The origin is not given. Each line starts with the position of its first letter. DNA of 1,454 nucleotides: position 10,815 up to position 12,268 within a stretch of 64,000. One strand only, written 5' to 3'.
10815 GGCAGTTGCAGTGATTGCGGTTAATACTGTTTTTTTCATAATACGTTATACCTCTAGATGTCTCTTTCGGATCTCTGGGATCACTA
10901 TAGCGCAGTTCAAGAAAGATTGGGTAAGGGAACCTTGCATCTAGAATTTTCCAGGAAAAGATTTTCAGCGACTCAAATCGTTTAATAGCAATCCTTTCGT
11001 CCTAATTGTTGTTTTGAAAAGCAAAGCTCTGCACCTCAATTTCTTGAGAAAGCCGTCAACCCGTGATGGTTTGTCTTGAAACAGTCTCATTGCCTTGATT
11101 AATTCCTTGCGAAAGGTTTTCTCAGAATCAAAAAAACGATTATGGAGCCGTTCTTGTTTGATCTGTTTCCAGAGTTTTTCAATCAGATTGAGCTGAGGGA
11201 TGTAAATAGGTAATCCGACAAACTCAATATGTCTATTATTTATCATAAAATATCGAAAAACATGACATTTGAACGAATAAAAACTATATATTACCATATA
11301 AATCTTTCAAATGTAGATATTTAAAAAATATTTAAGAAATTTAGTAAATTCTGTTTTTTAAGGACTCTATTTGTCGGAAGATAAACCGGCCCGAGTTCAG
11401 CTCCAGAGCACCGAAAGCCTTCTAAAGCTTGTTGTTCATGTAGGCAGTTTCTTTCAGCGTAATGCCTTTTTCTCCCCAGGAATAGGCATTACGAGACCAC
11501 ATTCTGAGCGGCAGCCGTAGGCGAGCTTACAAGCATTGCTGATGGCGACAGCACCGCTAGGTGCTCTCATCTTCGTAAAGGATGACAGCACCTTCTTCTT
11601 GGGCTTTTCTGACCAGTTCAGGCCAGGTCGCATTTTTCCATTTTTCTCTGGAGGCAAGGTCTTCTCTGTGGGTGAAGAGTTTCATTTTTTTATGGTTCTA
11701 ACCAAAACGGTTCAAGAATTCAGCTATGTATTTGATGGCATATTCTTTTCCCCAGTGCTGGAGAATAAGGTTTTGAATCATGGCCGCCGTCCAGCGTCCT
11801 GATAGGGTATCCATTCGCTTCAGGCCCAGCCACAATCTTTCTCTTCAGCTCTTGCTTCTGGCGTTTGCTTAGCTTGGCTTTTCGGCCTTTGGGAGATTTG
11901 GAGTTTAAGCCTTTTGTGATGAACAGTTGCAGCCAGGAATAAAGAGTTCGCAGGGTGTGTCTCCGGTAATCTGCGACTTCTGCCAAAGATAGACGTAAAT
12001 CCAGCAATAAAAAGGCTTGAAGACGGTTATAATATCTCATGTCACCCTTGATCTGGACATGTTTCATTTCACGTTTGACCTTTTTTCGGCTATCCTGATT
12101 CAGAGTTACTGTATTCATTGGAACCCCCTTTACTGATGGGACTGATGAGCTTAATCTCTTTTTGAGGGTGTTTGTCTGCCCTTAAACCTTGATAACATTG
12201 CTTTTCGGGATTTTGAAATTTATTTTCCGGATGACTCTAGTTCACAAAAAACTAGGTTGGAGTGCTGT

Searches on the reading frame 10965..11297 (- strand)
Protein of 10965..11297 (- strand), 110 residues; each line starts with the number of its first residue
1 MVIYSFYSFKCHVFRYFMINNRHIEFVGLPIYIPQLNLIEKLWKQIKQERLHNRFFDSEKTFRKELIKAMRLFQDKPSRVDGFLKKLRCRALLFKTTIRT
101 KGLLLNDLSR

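Call 68: search_protein_families(library=pfam, proteins=[window:10965-11297:-], max_evalue=0.001)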
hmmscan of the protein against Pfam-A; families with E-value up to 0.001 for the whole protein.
window:10965-11297:- (110 aa): 1 family
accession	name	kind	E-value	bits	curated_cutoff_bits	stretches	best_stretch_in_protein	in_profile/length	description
PF13358.12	DDE_3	-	4.5e-08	33.5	28.6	1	18-62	99-145/146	DDE superfamily endonuclease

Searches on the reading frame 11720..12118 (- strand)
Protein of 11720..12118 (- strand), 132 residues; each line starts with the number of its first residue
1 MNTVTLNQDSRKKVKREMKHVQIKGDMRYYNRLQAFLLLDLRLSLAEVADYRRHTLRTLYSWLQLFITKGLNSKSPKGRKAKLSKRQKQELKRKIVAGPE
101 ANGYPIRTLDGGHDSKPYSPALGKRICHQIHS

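Call 68: search_protein_families(library=pfam, proteins=[window:11720-12118:-], max_evalue=0.001)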
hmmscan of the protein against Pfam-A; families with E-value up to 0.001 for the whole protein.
window:11720-12118:- (132 aa): 1 family
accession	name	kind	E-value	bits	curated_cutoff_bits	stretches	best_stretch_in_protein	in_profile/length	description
PF13551.12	HTH_29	-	0.00071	20.1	28.1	0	32-89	1-64/64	Winged helix-turn helix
